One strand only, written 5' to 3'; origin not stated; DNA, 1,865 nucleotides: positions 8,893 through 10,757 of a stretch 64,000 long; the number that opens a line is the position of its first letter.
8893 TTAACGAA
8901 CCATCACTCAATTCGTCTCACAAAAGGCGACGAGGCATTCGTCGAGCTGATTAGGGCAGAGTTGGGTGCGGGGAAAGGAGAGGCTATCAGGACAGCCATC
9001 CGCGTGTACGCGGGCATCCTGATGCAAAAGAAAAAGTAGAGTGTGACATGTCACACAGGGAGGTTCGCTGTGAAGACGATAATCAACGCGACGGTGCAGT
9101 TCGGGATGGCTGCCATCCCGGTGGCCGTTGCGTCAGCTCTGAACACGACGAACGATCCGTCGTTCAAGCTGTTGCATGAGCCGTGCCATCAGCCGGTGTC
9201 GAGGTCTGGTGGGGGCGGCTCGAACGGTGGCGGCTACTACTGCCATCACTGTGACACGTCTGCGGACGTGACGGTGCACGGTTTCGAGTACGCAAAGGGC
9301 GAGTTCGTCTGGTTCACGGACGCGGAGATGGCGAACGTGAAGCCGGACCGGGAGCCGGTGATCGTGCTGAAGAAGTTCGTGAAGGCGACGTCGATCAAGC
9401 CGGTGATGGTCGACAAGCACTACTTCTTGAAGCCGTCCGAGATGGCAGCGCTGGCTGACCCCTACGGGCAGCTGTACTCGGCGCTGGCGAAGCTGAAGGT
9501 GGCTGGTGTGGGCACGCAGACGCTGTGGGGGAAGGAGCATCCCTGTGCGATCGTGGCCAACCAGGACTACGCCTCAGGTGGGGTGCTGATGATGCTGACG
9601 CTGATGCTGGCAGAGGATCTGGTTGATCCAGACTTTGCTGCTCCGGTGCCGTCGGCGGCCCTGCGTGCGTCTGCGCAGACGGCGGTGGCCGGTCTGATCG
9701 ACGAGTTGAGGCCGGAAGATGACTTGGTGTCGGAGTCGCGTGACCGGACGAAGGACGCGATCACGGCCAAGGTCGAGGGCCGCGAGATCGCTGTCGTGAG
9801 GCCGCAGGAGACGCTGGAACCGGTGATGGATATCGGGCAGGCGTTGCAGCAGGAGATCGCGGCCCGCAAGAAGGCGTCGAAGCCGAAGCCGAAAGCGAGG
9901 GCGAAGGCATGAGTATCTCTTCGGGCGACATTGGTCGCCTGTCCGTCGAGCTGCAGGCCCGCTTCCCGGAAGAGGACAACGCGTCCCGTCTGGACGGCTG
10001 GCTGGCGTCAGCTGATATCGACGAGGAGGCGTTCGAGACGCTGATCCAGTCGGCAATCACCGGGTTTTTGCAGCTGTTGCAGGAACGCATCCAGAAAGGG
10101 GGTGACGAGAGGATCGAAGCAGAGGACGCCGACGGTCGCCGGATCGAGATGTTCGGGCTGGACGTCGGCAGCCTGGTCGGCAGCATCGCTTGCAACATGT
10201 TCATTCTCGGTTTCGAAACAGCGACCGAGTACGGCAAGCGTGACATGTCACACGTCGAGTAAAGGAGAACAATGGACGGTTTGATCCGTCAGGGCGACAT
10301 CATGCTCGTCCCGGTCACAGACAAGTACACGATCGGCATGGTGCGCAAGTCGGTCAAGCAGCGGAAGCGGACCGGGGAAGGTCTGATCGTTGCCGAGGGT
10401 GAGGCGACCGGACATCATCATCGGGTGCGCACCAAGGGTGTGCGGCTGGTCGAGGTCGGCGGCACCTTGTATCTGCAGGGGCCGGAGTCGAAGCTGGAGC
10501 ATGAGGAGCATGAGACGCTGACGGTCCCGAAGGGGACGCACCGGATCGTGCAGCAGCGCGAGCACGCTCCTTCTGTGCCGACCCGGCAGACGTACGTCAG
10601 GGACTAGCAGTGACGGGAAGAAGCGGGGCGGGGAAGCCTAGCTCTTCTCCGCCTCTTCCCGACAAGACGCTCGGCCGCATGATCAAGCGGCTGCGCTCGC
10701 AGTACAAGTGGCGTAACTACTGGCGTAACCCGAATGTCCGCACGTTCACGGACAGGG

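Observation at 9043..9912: Phage-encoded Ku homolog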

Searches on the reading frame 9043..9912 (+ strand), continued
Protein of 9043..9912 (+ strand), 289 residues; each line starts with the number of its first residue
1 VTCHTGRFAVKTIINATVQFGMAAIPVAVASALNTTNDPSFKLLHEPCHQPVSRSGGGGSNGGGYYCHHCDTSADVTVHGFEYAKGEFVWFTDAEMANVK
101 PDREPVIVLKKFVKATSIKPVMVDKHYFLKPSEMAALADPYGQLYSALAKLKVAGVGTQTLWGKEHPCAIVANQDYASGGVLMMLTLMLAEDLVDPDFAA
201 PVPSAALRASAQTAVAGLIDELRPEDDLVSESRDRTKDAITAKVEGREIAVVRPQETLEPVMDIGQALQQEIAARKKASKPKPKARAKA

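Call 64: search_solved_structures(query=A2, max_evalue=0.01)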
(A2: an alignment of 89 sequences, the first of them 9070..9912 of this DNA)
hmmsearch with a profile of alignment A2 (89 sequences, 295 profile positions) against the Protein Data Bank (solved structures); distinct sequences matched with E-value up to 0.01: 3.
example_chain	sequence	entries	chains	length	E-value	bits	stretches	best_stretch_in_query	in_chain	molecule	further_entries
8v53_A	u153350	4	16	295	1.9e-81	276.6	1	9-274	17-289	Non-homologous end joining protein Ku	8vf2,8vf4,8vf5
9i91_A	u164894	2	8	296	7e-81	274.8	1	8-274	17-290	Non-homologous end joining protein Ku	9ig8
9vnq_A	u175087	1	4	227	4.3e-79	268.9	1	15-240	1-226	Non-homologous end joining protein Ku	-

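Call 69: find_related_loci(query=A4, collection=genome_contigs, flank=10000)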
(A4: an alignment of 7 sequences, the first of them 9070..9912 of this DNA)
Query A4 (280 aa) in genome_contigs; peptide patterns used: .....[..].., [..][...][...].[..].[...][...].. (x = any residue, [..] = any of these).
149 stretches matched a pattern; 105 encode a relative of the query (tblastn E <= 1e-3); the best 80 are kept; 80 distinct loci.
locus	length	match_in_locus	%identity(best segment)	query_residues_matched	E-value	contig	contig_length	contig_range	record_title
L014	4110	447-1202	31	2-267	4e-26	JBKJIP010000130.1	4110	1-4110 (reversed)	MAG: Fimbriimonadaceae bacterium isolate ant_bin.167 S1Ck117_6445178_flag_0_multi_12.8209_len_4110, whole genome shotgun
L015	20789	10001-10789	29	2-280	2e-23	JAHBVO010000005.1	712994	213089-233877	MAG: Candidatus Obscuribacterales bacterium isolate ACE_CYA3 CYA3_5, whole genome shotgun sequence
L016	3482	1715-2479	27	2-267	2e-23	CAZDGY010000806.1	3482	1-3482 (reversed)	MAG TPA_asm: uncultured Kofleriaceae bacterium isolate binchicken_co54_137 genome assembly, contig: NODE_55312_length_34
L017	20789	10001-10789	29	2-280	2e-23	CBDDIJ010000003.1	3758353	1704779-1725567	MAG: Candidatus Obscuribacterales bacterium isolate d5e4265f-a358-4786-9086-93a4549b7058 genome assembly, contig: contig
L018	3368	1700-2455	28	2-264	3e-23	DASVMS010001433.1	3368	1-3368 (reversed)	MAG TPA_asm: Kofleriaceae bacterium isolate SMAG_U3106 k141_581918, whole genome shotgun sequence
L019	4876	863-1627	28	2-267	4e-22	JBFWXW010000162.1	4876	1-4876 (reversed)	MAG: Kofleriaceae bacterium isolate CA_2019_TPBS_15 NODE_61034_length_4876_cov_5.217730_TPBS, whole genome shotgun seque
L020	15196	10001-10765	28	2-267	6e-22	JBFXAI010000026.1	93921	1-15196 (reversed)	MAG: Kofleriaceae bacterium isolate CA_2019_TPBS_207 NODE_1927_length_93921_cov_6.947065_TPBS, whole genome shotgun sequ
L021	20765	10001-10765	29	2-271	1e-21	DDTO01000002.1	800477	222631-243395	MAG TPA_asm: Chthonomonas sp. UBA2362 UBA2362_contig_38, whole genome shotgun sequence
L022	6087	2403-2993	29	2-213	2e-21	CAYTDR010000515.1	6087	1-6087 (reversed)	MAG TPA_asm: uncultured Candidatus Obscuribacterales bacterium isolate SRP302895_co1_402 genome assembly, contig: NODE_2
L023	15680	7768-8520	26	2-264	5e-21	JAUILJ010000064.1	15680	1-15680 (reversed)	MAG: Polyangia bacterium isolate Co_bin.42 NODE_20816_length_15680_cov_0.883045, whole genome shotgun sequence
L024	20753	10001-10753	25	2-264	1e-20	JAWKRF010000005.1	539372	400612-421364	MAG: Polyangiaceae bacterium isolate AC1.156 AC1.156.fa-5, whole genome shotgun sequence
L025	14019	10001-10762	26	8-276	2e-20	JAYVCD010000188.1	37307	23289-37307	MAG: Archangiaceae bacterium isolate GL30_UP_concoct_163 GL30_UP_concoct_163_187, whole genome shotgun sequence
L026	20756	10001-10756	27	2-264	3e-20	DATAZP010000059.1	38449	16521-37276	MAG TPA_asm: Kofleriaceae bacterium isolate SMAG_U5708 k141_2054362, whole genome shotgun sequence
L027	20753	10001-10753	27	2-263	5e-20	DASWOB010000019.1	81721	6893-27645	MAG TPA_asm: Thermoanaerobaculia bacterium isolate SMAG_U3429 k141_521606, whole genome shotgun sequence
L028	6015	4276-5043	29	1-265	1e-19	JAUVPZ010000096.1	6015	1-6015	MAG: Miltoncostaeaceae bacterium isolate CSMAG_675 CSMAG_675_k127_12412878_length_6015_cov_105.7364, whole genome shotgu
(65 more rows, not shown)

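Call 70: predict_structure(alignment_id=A2)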
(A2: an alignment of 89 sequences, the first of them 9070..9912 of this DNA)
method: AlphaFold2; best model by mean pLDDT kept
length: 280 residues; sequences in the alignment: 89
mean_pLDDT: 86.0   pTM: 0.74
mean pLDDT of the five models: 86.0, 85.6, 83.9, 83.6, 83.2
residues with pLDDT >= 90: 147; 70-90: 104; 50-70: 26; < 50: 3
segments of 3 or more residues with pLDDT < 50: none
pLDDT, mean of each block of 10 residues (from residue 1): 94 97 77 77 67 69 64 80 80 91 98 97 96 98 98 94 94 97 95 92 89 93 89 90 83 76 77 53
secondary structure, 60 per line:
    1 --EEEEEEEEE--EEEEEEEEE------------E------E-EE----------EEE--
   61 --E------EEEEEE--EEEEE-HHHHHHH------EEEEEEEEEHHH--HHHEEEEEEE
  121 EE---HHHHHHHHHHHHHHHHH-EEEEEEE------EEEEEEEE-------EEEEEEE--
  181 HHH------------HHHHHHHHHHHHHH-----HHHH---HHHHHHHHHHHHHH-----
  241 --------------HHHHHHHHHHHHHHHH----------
elements in order: E3-11 E14-22 E56-58 E70-75 E78-82 H84-90 E97-105 E114-122 H126-142 E144-150 E157-164 E172-178 H196-209 H215-218 H222-235 H255-270

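Call 74: fold_search(model_id=the predicted structure, library=pdb)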
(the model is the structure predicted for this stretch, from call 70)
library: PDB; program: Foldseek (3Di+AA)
matches with E <= 10: 851; with E <= 0.001: 116
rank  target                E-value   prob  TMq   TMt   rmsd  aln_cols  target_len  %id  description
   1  9ig8_A                1.3e-17  1.00  0.72  0.75   4.7       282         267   25  Apo-MtbKu , not bound to DNA (released 2026-03-04)
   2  9i91_A                8.5e-17  1.00  0.69  0.83   4.0       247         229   25  Ku from Mycobacterium tuberculosis bound to DNA (released 2025-12-10)
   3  9i91_B                1.3e-16  1.00  0.68  0.82   4.1       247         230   25  Ku from Mycobacterium tuberculosis bound to DNA (released 2025-12-10)
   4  8v53_B                6.3e-16  1.00  0.67  0.81   4.1       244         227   24  CryoEM structure of Ku homodimer in complex with hairpin DNA (released 2025-12-10)
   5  9vnq_A                4.0e-15  1.00  0.69  0.84   4.0       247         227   21  Bacillus Subtilis Ku core homodimer complexed with double strand DNA (released 2025-10-29)
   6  9vnq_B                6.7e-15  1.00  0.69  0.85   3.8       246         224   21  Bacillus Subtilis Ku core homodimer complexed with double strand DNA (released 2025-10-29)
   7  8v53_A                1.8e-14  1.00  0.66  0.80   4.4       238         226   24  CryoEM structure of Ku homodimer in complex with hairpin DNA (released 2025-12-10)
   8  7zyg_B                4.8e-13  1.00  0.65  0.38   7.3       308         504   13  CryoEM structure of Ku heterodimer bound to DNA, PAXX and XLF (released 2023-06-07)
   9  7z6o_B                7.1e-13  1.00  0.62  0.35   8.5       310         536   12  X-Ray studies of Ku70/80 reveal the binding site for IP6 (released 2023-08-30)
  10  1jey_B                7.5e-13  1.00  0.61  0.35   9.4       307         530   12  Crystal Structure of the Ku heterodimer bound to DNA (released 2001-08-10)
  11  8asc_L                8.5e-13  1.00  0.63  0.36   9.3       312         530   13  Ku70/80 binds to the Ku-binding motif of PAXX (released 2023-06-21)
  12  9n81_B                9.0e-13  1.00  0.62  0.36   9.1       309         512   13  A gap-filling complex with Pol mu engaged in the NHEJ Pathway (released 2025-04-23)
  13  9cq6_b                1.2e-12  1.00  0.63  0.36   8.9       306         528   12  The ligation complex in the NHEJ pathway (released 2025-04-23)
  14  6erg_E                1.3e-12  1.00  0.63  0.35   8.5       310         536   13  Complex of XLF and heterodimer Ku bound to DNA (released 2018-10-17)
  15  9n82_b                1.4e-12  1.00  0.64  0.37   8.1       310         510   13  The ligation (AMP-Lys) complex in the NHEJ pathway (released 2025-04-23)
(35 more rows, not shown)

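Call 90: list_cluster_members(proteins=[P0001, P0090, window:9043-9912:+])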
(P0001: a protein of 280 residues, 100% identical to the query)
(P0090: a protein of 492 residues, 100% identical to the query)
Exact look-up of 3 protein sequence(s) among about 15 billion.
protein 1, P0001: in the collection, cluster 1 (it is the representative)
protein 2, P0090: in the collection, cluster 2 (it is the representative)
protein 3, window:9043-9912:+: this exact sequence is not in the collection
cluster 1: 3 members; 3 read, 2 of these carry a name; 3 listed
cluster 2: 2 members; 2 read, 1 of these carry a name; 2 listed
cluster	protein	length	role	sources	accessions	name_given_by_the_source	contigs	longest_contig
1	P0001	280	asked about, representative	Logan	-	-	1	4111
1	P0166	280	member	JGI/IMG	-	DNA end-binding protein Ku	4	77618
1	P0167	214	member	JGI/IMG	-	DNA end-binding protein Ku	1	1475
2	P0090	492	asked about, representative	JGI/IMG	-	hypothetical protein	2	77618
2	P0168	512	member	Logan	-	-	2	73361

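Call 91: find_encoding_contigs(protein=P0166, flank=10000, max_places=4)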
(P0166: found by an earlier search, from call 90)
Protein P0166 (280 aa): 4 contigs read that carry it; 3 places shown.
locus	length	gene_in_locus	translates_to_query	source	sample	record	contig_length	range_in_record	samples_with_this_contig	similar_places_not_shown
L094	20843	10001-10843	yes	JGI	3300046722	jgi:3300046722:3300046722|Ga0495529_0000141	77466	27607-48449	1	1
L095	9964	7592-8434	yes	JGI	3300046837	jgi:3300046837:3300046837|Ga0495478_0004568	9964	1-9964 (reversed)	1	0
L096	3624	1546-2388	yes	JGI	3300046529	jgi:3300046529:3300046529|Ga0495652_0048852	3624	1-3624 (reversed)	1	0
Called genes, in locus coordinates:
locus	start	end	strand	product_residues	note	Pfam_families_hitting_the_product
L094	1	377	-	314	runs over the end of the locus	-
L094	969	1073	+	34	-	-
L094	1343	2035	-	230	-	PF00145:DNA_methylase (weak)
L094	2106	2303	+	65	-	-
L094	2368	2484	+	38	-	-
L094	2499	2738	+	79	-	-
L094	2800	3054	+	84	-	-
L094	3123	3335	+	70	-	-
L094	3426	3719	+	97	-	-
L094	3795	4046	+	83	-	PF24463:DUF7577 (faint)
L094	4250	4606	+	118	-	-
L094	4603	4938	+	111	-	-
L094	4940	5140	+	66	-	-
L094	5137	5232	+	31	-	-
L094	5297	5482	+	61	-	PF01381:HTH_3 (faint)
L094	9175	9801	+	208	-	-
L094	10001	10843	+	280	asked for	PF02735:Ku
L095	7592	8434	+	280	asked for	PF02735:Ku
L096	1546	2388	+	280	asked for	PF02735:Ku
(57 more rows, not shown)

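Call 125: find_related_loci(query=A4, collection=viral_contigs, flank=10000)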
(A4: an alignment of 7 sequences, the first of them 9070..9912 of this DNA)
Query A4 (280 aa) in viral_contigs; peptide patterns used: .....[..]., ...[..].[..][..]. (x = any residue, [..] = any of these).
82 stretches matched a pattern, but none encodes a relative of the query by tblastn (E <= 1e-3).

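Call 128: search_protein_representatives(protein=window:9070-9912:+)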
Query: 280 residues. Proteins with E-value up to 0.001 (for the whole library): 2292; up to 1e-10: 398; up to 1e-30: 24. The best 150 are listed.
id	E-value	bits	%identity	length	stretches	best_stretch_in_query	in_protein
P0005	5.8e-67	242.4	46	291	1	1-275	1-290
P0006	9.4e-64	231.9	45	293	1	2-276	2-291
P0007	2.0e-62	227.6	44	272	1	1-275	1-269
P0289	4.8e-55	203.4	41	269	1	1-269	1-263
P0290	2.3e-54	201.1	42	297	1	6-279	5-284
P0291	4.2e-51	190.4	45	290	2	57-262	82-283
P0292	5.3e-51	190.1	44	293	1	15-276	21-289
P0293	4.1e-50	187.2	55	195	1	1-193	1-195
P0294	4.7e-49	183.7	44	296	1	15-277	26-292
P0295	9.4e-46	172.9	44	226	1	1-220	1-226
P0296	1.3e-43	165.9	40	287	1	15-276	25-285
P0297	5.7e-43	163.8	41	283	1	1-266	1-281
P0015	1.6e-42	162.3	47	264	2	57-235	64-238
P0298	5.2e-42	160.6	42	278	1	1-269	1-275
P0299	1.7e-41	159.0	46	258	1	18-238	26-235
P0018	4.4e-36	141.2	40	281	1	1-268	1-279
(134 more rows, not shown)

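Call 129: find_encoding_contigs(protein=P0016, flank=6000, max_places=1)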
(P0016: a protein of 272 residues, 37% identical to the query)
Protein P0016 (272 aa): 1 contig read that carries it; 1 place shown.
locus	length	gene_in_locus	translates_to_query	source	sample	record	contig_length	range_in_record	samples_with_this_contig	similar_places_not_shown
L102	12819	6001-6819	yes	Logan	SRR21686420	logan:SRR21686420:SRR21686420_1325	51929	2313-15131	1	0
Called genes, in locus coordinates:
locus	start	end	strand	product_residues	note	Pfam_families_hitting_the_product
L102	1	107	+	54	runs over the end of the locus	-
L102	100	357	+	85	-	-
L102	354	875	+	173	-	-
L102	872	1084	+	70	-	-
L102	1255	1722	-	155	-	-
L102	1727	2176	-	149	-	-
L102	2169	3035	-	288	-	PF02195:ParB_N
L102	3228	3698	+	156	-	PF02796:HTH_7 (weak), PF01402:RHH_1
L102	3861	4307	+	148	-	-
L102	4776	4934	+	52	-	-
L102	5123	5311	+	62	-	-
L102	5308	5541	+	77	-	-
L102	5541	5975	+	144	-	-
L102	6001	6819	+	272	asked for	PF02735:Ku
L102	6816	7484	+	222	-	PF00149:Metallophos, PF12850:Metallophos_2 (faint)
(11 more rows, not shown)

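Call 130: find_encoding_contigs(protein=P0005, flank=6000, max_places=1)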
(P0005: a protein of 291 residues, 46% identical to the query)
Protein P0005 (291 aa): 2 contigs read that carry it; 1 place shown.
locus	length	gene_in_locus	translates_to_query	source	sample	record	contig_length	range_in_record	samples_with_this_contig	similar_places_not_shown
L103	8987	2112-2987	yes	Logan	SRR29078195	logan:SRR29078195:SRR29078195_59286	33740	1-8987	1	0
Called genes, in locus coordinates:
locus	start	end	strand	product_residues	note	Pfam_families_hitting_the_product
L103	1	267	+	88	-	?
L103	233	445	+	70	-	-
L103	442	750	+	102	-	-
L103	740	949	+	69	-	-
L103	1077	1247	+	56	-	-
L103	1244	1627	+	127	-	-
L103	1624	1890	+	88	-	-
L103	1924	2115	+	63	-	-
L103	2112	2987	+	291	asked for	PF02735:Ku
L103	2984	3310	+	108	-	-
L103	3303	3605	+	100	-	-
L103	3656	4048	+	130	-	-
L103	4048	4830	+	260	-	PF20530:DUF6745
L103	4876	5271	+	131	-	-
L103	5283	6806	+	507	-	-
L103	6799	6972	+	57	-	-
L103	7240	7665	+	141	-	-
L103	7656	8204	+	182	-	PF12694:cpYpsA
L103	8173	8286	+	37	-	-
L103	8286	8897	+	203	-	-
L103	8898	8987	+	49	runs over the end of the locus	-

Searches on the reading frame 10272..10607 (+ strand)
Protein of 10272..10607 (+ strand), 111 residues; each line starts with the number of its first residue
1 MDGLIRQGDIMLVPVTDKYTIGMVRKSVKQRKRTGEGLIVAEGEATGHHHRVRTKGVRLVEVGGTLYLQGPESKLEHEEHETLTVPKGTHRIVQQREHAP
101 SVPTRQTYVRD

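Call 12: search_protein_families(library=pfam, proteins=[window:10272-10607:+], max_evalue=0.01)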
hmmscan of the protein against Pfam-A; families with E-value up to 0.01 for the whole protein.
window:10272-10607:+ (111 aa): 0 families

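Call 42: search_protein_families(library=phrogs, proteins=[window:10272-10607:+], max_evalue=0.001)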
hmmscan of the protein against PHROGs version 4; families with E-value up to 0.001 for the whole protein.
window:10272-10607:+ (111 aa): 1 family
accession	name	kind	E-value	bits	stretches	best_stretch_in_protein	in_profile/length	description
phrog_27831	-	unknown function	1.3e-08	35.9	1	3-101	9-117/124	-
